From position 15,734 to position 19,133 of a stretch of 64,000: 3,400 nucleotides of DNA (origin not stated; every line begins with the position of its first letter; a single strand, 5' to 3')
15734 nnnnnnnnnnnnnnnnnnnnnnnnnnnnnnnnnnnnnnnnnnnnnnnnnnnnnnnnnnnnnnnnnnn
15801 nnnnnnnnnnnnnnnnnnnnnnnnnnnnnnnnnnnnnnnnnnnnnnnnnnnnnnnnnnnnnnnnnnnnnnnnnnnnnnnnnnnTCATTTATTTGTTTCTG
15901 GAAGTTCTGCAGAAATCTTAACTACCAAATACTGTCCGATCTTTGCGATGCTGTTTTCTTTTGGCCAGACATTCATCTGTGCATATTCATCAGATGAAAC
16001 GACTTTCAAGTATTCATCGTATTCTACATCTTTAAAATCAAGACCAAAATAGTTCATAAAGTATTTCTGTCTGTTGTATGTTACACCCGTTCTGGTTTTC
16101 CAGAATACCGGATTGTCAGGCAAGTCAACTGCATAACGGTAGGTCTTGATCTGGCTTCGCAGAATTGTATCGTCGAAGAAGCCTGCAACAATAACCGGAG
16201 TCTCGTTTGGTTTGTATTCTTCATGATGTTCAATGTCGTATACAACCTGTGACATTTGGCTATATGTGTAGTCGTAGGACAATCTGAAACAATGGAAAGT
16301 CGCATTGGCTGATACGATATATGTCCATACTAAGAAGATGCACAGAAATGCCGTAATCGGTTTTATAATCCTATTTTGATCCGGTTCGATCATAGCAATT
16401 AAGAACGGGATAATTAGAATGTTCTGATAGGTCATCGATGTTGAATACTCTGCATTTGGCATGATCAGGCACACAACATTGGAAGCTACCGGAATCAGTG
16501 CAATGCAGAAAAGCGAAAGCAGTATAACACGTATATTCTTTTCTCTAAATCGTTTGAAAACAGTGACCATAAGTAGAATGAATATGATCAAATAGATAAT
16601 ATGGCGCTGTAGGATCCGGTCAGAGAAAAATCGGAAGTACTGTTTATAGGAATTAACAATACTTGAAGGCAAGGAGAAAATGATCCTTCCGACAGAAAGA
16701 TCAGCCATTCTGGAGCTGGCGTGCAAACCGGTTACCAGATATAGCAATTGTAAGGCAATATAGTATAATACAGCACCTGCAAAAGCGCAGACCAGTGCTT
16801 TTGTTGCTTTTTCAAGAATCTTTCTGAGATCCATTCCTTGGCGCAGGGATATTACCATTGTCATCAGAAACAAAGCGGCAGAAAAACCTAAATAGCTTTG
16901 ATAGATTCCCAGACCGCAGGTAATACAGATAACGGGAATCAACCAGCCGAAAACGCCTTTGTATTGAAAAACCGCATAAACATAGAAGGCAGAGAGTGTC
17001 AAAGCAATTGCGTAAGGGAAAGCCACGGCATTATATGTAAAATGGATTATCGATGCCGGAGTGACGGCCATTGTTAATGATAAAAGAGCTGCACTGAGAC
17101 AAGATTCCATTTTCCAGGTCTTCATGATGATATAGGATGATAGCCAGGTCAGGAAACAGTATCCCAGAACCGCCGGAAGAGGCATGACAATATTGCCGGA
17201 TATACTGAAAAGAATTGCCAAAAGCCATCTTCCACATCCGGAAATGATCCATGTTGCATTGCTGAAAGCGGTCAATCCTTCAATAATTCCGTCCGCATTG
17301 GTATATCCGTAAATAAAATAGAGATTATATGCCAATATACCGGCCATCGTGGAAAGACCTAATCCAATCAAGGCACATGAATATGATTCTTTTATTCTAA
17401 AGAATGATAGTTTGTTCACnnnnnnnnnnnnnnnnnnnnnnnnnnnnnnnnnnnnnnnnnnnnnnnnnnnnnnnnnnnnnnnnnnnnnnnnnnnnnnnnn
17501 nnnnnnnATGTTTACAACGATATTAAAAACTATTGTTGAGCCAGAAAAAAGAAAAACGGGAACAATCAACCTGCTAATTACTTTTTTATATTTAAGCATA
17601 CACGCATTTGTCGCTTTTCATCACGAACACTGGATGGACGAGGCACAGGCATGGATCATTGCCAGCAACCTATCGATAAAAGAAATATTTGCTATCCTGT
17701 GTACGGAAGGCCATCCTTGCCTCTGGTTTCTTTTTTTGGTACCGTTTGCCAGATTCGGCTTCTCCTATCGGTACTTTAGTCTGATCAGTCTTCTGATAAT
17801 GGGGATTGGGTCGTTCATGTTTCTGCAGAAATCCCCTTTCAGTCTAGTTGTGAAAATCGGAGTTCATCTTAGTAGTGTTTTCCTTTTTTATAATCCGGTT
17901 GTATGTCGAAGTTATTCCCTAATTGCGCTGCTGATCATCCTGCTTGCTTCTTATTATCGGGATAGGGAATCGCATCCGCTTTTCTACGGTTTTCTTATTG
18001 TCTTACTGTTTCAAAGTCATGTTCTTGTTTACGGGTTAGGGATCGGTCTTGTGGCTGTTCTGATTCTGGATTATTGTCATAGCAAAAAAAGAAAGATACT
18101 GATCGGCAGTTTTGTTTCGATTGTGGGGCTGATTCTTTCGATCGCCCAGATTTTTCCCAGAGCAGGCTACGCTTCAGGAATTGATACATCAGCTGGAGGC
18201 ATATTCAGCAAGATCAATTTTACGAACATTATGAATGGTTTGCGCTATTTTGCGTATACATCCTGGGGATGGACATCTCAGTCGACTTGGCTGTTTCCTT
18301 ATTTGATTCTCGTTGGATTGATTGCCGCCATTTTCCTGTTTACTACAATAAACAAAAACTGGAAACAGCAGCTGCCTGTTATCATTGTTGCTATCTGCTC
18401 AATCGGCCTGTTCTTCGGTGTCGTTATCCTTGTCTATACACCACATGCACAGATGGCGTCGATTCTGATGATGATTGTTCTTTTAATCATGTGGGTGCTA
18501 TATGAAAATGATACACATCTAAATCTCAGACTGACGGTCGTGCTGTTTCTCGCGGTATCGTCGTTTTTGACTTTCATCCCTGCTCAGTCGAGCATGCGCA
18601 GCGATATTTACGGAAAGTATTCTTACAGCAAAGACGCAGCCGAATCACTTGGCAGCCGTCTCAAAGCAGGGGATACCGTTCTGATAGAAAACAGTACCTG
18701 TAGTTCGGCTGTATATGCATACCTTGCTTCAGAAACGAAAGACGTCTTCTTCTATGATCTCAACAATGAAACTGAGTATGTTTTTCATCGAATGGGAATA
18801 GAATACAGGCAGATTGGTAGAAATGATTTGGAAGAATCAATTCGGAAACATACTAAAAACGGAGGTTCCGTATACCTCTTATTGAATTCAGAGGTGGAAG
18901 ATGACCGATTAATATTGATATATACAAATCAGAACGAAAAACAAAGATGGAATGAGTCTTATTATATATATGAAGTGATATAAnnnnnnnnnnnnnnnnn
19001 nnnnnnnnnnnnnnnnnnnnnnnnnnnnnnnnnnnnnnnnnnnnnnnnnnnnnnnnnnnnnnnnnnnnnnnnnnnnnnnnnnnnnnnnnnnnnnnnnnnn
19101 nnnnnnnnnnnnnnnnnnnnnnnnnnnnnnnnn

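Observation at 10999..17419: Arn-like module built on UDP-xylose: Ugd, UXS, a DPM1-type GT2 and two polytopic membrane proteins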

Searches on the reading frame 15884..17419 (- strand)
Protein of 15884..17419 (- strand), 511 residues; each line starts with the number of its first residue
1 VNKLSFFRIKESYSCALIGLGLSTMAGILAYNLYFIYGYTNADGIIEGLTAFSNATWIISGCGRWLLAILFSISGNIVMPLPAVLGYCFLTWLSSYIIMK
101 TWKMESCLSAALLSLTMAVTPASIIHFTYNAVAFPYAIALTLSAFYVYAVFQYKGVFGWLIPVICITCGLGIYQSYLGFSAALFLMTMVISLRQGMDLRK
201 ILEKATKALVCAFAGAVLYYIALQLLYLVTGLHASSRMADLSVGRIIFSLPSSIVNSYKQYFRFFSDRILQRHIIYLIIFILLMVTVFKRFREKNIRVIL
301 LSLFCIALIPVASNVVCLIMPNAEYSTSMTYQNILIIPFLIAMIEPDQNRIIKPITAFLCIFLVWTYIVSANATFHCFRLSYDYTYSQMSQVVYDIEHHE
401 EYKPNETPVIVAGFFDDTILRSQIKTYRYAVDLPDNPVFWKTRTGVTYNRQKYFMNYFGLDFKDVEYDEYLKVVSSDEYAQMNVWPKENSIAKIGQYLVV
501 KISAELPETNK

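Call 5: search_protein_families(library=pfam, proteins=[window:15884-17419:-], max_evalue=0.01)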
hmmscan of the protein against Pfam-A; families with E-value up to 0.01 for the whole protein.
window:15884-17419:- (511 aa): 1 family
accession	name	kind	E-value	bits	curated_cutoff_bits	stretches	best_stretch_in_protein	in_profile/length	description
PF14264.12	Glucos_trans_II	-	1.1e-22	81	30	1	61-336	26-316/317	Glucosyl transferase GtrII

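Call 6: search_protein_families(library=ncbifam, proteins=[window:15884-17419:-], max_evalue=0.01)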
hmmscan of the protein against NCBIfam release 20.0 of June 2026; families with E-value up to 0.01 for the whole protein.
window:15884-17419:- (511 aa): 0 families

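Call 26: search_solved_structures(query=window:15884-17419:-, max_evalue=1)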
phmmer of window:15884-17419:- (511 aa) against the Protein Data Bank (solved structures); distinct sequences matched with E-value up to 1: 1.
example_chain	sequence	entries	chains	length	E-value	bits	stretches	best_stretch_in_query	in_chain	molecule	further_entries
4f3f_C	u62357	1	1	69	0.54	12.2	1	95-131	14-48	Mesothelin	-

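Call 55: find_homologous_proteins(query=window:15884-17419:-, max_evalue=0.00001)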
Query window:15884-17419:- (511 aa): 41 proteins with E <= 0.00001 among 8000 candidates.
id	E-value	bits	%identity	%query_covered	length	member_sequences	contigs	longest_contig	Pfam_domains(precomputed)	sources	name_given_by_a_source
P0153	0.0e+0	1139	100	100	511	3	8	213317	PF14264.13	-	-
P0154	7.6e-252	855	72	100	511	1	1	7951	PF14264.13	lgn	-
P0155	4.5e-166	572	50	98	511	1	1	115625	PF14264.13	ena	-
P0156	1.0e-162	561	49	98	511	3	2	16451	PF14264.13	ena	-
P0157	1.2e-160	554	49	98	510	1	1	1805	PF14264.13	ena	-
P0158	1.4e-149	517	47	98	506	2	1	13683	PF14264.13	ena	-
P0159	5.2e-131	456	41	98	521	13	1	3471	PF14264.13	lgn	-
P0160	1.5e-130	454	44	98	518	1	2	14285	PF14264.13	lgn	-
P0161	3.2e-126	440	43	98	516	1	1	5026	PF14264.13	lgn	-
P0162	1.1e-125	438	43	99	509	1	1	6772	PF14264.13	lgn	-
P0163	1.0e-121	425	41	98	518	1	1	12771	PF14264.13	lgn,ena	-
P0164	8.9e-121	422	42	99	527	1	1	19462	PF14264.13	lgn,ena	-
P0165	6.7e-120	419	39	99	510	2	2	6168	PF14264.13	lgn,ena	-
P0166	1.5e-116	408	39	99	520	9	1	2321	PF14264.13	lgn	-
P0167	2.0e-93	332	36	98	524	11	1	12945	PF14264.13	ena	-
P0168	4.3e-90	321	34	96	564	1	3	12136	PF14264.13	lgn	-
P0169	3.9e-89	318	34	98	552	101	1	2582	PF14264.13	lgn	-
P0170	7.1e-89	317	34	95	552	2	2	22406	PF14264.13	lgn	-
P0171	2.1e-88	315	33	98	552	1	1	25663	PF14264.13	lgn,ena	-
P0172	5.9e-88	314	33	98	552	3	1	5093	PF14264.13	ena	-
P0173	1.2e-87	313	33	96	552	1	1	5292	PF14264.13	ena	-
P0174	2.1e-87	312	33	96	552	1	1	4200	PF14264.13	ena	-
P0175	2.6e-87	312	32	99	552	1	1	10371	PF14264.13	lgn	-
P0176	3.1e-87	312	33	95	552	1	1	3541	PF14264.13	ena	-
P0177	6.3e-87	311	32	99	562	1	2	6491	PF14264.13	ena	-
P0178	7.7e-87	310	32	99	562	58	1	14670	PF14264.13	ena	-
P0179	9.2e-87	310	32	99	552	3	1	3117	PF14264.13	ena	-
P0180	1.3e-86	310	33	96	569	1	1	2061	PF14264.13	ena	-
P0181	3.0e-85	305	32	99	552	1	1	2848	PF14264.13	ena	-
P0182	6.1e-85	304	32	96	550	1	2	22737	PF14264.13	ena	-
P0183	2.1e-84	302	32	98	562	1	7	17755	PF14264.13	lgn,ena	-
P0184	2.5e-84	302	34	95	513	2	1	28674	PF14264.13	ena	-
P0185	1.0e-73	267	32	94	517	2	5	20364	PF14264.13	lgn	-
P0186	5.0e-16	77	23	87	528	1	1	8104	PF14264.13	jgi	-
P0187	1.1e-14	72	24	100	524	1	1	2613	PF14264.13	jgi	-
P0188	2.6e-12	64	23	87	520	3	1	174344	PF14264.13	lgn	-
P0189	5.1e-11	60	21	94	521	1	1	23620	PF14264.13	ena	-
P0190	4.9e-9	54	22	88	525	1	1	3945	PF14264.13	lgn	-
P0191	1.2e-8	52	22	86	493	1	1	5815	PF14264.13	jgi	-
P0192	1.3e-8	52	24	97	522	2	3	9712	PF14264.13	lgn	-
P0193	8.2e-7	46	25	29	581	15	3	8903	PF14264.13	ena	-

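Call 56: find_encoding_contigs(protein=P0155, flank=7000, max_places=1)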
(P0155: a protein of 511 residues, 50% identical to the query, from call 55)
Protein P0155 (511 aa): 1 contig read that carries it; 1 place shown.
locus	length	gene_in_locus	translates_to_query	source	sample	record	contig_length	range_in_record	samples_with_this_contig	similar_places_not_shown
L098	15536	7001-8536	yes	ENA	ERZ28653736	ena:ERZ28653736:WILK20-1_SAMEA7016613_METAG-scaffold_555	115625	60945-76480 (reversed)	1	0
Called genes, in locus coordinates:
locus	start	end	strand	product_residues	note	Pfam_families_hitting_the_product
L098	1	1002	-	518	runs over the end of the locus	-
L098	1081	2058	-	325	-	PF01501:Glyco_transf_8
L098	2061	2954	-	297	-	PF00535:Glycos_transf_2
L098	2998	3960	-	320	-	PF00535:Glycos_transf_2, PF10111:Glyco_tranf_2_2, PF13641:Glyco_tranf_2_3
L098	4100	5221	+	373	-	PF01757:Acyl_transf_3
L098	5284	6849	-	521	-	PF01266:DAO (faint), PF01593:Amino_oxidase, PF01946:Thi4 (weak), PF07992:Pyr_redox_2 (faint), PF13450:NAD_binding_8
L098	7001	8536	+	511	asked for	PF14264:Glucos_trans_II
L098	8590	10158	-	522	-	-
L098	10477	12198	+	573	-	-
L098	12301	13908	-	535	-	-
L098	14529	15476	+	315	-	PF01073:3Beta_HSD, PF01370:Epimerase, PF02719:Polysacc_synt_2 (faint), PF04321:RmlD_sub_bind, PF07993:NAD_binding_4 (faint), PF16363:GDP_Man_Dehyd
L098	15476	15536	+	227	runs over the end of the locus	PF00535:Glycos_transf_2, PF13641:Glyco_tranf_2_3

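Call 57: find_encoding_contigs(protein=P0164, flank=7000, max_places=1)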
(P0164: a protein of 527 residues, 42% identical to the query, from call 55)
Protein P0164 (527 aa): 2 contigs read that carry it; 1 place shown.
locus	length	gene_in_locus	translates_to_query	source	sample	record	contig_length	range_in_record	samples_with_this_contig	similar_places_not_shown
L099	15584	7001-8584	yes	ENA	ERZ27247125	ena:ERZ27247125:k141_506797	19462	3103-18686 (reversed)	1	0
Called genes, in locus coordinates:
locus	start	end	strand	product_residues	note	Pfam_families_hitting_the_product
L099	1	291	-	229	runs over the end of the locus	PF13641:Glyco_tranf_2_3, PF00535:Glycos_transf_2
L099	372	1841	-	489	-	-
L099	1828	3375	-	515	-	PF00070:Pyr_redox (faint), PF01266:DAO (faint), PF01593:Amino_oxidase, PF01946:Thi4 (weak), PF03486:HI0933_like (faint), PF13450:NAD_binding_8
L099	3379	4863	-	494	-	-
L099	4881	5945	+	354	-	PF01757:Acyl_transf_3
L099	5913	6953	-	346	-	PF01757:Acyl_transf_3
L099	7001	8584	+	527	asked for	PF14264:Glucos_trans_II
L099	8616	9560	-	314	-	PF00535:Glycos_transf_2, PF10111:Glyco_tranf_2_2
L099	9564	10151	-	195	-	PF13580:SIS_2, PF01380:SIS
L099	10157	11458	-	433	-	PF00483:NTP_transferase, PF12804:NTP_transf_3, PF08645:PNK3P (weak), PF13419:HAD_2, PF13242:Hydrolase_like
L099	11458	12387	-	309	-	PF00106:adh_short (faint), PF01073:3Beta_HSD, PF01370:Epimerase, PF02719:Polysacc_synt_2, PF04321:RmlD_sub_bind, PF07993:NAD_binding_4 (faint), PF13460:NAD_binding_10, PF16363:GDP_Man_Dehyd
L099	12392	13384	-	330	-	PF00288:GHMP_kinases_N, PF08544:GHMP_kinases_C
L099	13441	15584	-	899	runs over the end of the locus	PF02096:60KD_IMP, PF00884:Sulfatase (faint)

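Call 58: find_encoding_contigs(protein=P0171, flank=7000, max_places=1)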
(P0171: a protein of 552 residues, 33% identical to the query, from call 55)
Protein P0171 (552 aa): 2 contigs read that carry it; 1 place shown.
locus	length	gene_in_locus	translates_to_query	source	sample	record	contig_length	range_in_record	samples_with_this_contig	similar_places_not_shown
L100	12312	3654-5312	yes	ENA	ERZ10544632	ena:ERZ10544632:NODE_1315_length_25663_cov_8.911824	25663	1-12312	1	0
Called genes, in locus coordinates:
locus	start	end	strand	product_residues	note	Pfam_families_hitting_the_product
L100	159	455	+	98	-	-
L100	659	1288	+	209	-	PF04237:YjbR, PF01035:DNA_binding_1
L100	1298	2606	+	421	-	PF13477:Glyco_trans_4_2, PF00534:Glycos_transf_1, PF13692:Glyco_trans_1_4, PF13524:Glyco_trans_1_2 (weak)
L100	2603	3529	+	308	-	PF01370:Epimerase, PF16363:GDP_Man_Dehyd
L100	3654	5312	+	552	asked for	PF14264:Glucos_trans_II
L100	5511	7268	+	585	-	PF13412:HTH_24 (weak), PF00483:NTP_transferase, PF12804:NTP_transf_3, PF01636:APH (weak), PF01633:Choline_kinase, PF02958:EcKL (weak)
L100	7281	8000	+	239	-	PF00483:NTP_transferase, PF12804:NTP_transf_3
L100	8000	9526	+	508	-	PF02028:BCCT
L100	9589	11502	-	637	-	PF02096:60KD_IMP, PF04464:Glyphos_transf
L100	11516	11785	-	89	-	-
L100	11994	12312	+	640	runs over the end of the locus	-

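Call 79: predict_structure(alignment_id=A2)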
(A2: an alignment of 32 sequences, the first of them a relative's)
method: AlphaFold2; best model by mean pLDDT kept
length: 511 residues; sequences in the alignment: 32
mean_pLDDT: 88.6   pTM: 0.89
mean pLDDT of the five models: 88.6, 87.7, 87.0, 86.9, 86.8
residues with pLDDT >= 90: 327; 70-90: 140; 50-70: 36; < 50: 8
segments of 3 or more residues with pLDDT < 50: 50-53, 509-511
pLDDT, mean of each block of 10 residues (from residue 1): 77 94 97 87 63 66 86 74 94 97 95 97 89 91 98 95 98 95 98 95 97 96 90 69 83 92 93 96 93 91 96 87 81 97 84 95 97 94 91 94 91 86 91 80 59 79 85 91 94 94 70 31
secondary structure, 60 per line:
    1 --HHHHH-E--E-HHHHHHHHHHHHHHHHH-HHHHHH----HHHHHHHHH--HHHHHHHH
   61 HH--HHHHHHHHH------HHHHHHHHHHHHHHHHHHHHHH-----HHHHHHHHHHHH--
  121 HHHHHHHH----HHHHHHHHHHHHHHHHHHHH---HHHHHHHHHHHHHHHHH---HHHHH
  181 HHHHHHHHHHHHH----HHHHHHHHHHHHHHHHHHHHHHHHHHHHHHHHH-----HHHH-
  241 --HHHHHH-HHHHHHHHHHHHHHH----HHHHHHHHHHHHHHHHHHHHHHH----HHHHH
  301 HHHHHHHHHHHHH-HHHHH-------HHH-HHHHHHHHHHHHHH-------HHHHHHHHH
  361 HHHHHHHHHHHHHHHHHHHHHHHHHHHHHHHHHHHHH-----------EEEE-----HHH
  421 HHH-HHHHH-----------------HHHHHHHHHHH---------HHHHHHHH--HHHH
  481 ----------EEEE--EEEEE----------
elements in order: H3-7 H14-30 H32-37 H42-50 H53-62 H65-73 H80-101 H107-118 H121-128 H133-152 H156-172 H176-193 H198-230 H236-239 H243-248 H250-264 H269-291 H296-313 H315-319 H331-344 H352-397 E409-412 H418-423 H425-429 H447-457 H467-474 H477-480 E491-494 E497-501

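Call 82: fold_search(model_id=the predicted structure, library=pdb)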
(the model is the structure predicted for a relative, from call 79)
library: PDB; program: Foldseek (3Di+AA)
matches with E <= 10: 280; with E <= 0.001: 0
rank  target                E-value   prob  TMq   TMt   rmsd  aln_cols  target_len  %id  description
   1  8pn9_A                5.0e-03  1.00  0.33  0.28  15.1       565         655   11  Structure of human oligosaccharyltransferase OST-A complex bound to NGI-1 (released 2024-05-08)
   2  5ogl_A                1.7e-02  0.99  0.36  0.28  12.2       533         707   12  Structure of bacterial oligosaccharyltransferase PglB in complex with an acceptor peptide and an lipid-linked oligosac (released 2017-10-25)
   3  6gxc_A                5.2e-02  0.98  0.36  0.28  12.2       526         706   13  Bacterial oligosaccharyltransferase PglB in complex with an inhibitory peptide and a reactive lipid-linked oligosaccha (released 2018-11-14)
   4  3rce_A                6.4e-02  0.91  0.32  0.26  13.1       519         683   13  Bacterial oligosaccharyltransferase PglB (released 2011-06-15)
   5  6s7t_A                7.2e-02  0.98  0.37  0.29  12.1       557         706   13  Cryo-EM structure of human oligosaccharyltransferase complex OST-B (released 2019-12-18)
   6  9dlh                  9.1e-02  0.99  0.37  0.33   8.1       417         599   11  donor substrate analog-bound AftB (released 2025-06-25)
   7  8age_A                2.0e-01  0.84  0.31  0.26  17.5       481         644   11  Structure of yeast oligosaccharylransferase complex with acceptor peptide bound (released 2022-12-07)
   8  6hcl_B                2.0e-01  0.13  0.11  0.13  20.5       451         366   11  Crystal structure of a MFS transporter with Ligand at 2.69 Angstroem resolution (released 2019-07-03)
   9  9e61_B                2.1e-01  0.98  0.29  0.22   7.5       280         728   14  Cryo-EM structure of Saccharomyces cerevisiae Pmt4 apo form (released 2025-10-15)
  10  9e61_A                2.5e-01  0.97  0.29  0.22   7.5       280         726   14  Cryo-EM structure of Saccharomyces cerevisiae Pmt4 apo form (released 2025-10-15)
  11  4u4w_A                2.7e-01  0.09  0.10  0.11  23.7       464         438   11  Structure of a nitrate/nitrite antiporter NarK in nitrate-bound occluded state (released 2015-07-15)
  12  6zgs_A                3.1e-01  0.12  0.11  0.13  20.1       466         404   12  Crystal structure of a MFS transporter with bound 3-phenylpropanoic acid at 2.39 Angstroem resolution (released 2021-10-20)
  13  5y78_A                3.3e-01  0.12  0.11  0.15  21.4       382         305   12  Crystal structure of the triose-phosphate/phosphate translocator in complex with inorganic phosphate (released 2017-10-04)
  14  9e6i_B                3.6e-01  0.96  0.29  0.22   7.5       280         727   14  Cryo-EM structure of Saccharomyces cerevisiae Pmt4-Ccw5 complex (released 2025-10-15)
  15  6c26_A                3.6e-01  0.66  0.35  0.29  15.6       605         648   12  The Cryo-EM structure of a eukaryotic oligosaccharyl transferase complex (released 2018-01-31)
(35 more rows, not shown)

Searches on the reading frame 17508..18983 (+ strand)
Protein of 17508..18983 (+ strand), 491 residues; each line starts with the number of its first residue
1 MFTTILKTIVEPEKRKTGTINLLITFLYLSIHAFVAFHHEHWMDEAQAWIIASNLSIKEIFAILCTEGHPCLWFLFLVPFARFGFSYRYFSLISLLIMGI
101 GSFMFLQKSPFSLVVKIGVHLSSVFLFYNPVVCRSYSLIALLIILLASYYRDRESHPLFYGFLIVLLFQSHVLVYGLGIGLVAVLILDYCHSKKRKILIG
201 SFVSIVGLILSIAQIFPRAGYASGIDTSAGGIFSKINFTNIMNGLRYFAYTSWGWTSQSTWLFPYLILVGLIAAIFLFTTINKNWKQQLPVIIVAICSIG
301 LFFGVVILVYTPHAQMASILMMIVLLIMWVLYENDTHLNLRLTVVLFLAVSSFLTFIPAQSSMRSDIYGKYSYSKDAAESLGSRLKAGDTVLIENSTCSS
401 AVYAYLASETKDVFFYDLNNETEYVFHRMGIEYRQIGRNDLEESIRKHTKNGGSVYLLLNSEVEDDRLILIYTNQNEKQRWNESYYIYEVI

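Call 5: search_protein_families(library=pfam, proteins=[window:17508-18983:+], max_evalue=0.01)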
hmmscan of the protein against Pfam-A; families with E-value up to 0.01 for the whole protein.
window:17508-18983:+ (491 aa): 0 families

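Call 6: search_protein_families(library=ncbifam, proteins=[window:17508-18983:+], max_evalue=0.01)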
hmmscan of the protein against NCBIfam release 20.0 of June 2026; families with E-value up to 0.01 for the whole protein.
window:17508-18983:+ (491 aa): 0 families
